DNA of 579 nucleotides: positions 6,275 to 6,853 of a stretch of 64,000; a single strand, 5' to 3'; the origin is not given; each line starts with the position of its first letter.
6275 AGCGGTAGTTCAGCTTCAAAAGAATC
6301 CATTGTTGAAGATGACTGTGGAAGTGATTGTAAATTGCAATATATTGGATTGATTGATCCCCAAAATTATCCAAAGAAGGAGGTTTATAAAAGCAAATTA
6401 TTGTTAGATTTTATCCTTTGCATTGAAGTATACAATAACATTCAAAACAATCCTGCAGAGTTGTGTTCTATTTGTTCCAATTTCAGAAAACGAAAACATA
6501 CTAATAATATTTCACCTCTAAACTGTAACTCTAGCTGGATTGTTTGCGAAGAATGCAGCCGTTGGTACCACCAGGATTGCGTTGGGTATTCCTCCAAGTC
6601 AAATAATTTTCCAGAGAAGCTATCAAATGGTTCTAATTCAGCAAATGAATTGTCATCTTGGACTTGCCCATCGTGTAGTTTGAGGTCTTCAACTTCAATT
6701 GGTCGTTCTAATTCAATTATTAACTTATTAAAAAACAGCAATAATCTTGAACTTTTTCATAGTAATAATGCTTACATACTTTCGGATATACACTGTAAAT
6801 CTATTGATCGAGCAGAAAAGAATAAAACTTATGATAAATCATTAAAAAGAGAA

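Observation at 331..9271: Giant AT-hook plus PHD-finger protein whose true start probably lies in a short upstream exon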

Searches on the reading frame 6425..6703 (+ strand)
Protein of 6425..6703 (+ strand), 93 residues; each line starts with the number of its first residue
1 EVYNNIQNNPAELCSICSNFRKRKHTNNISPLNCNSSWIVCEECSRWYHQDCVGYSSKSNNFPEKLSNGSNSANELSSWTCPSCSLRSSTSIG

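Call 53: search_solved_structures(query=window:6425-6703:+, max_evalue=1, show_alignments=5)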
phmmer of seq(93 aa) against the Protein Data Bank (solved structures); distinct sequences matched with E-value up to 1: 44.
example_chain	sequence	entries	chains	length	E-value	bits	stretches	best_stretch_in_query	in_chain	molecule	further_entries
1wem_A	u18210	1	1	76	0.00029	24.3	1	35-92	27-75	Death associated transcription factor 1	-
4l7x_A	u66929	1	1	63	0.00064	23.2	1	35-84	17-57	Death-inducer obliterator 1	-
9c0o_A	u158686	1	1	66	0.00085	22.8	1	33-59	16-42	CXXC-type zinc finger protein 1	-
2m3h_A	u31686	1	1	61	0.001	22.5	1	35-69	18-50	Death-inducer obliterator 1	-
2ma5_A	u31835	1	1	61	0.011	19.3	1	30-58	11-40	Lysine-specific demethylase 5B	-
5wlf_A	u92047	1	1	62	0.021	18.4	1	35-87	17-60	Protein partner of snf, isoform A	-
2fui_A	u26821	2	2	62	0.024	18.2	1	31-57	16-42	bromodomain PHD finger transcription factor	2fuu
5wle_A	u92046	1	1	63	0.024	18.2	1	35-87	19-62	Protein partner of snf, isoform A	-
2kgg_A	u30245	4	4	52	0.026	18.1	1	31-58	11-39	Histone demethylase JARID1A | Lysine-specific demethylase 5A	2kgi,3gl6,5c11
5tab_A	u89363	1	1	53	0.03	17.9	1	35-66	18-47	PHD finger protein 20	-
1wep_A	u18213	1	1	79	0.043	17.4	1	30-57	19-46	PHF8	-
1we9_A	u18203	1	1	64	0.051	17.1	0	35-91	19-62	PHD finger family protein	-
5z8l_A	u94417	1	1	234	0.057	17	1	31-57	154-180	Chromatin remodeling protein EBS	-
5yfp_A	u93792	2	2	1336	0.077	16.6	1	12-57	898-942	Exocyst complex component SEC3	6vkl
5y20_A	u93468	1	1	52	0.096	16.2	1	35-56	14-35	PHD finger protein ALFIN-LIKE 1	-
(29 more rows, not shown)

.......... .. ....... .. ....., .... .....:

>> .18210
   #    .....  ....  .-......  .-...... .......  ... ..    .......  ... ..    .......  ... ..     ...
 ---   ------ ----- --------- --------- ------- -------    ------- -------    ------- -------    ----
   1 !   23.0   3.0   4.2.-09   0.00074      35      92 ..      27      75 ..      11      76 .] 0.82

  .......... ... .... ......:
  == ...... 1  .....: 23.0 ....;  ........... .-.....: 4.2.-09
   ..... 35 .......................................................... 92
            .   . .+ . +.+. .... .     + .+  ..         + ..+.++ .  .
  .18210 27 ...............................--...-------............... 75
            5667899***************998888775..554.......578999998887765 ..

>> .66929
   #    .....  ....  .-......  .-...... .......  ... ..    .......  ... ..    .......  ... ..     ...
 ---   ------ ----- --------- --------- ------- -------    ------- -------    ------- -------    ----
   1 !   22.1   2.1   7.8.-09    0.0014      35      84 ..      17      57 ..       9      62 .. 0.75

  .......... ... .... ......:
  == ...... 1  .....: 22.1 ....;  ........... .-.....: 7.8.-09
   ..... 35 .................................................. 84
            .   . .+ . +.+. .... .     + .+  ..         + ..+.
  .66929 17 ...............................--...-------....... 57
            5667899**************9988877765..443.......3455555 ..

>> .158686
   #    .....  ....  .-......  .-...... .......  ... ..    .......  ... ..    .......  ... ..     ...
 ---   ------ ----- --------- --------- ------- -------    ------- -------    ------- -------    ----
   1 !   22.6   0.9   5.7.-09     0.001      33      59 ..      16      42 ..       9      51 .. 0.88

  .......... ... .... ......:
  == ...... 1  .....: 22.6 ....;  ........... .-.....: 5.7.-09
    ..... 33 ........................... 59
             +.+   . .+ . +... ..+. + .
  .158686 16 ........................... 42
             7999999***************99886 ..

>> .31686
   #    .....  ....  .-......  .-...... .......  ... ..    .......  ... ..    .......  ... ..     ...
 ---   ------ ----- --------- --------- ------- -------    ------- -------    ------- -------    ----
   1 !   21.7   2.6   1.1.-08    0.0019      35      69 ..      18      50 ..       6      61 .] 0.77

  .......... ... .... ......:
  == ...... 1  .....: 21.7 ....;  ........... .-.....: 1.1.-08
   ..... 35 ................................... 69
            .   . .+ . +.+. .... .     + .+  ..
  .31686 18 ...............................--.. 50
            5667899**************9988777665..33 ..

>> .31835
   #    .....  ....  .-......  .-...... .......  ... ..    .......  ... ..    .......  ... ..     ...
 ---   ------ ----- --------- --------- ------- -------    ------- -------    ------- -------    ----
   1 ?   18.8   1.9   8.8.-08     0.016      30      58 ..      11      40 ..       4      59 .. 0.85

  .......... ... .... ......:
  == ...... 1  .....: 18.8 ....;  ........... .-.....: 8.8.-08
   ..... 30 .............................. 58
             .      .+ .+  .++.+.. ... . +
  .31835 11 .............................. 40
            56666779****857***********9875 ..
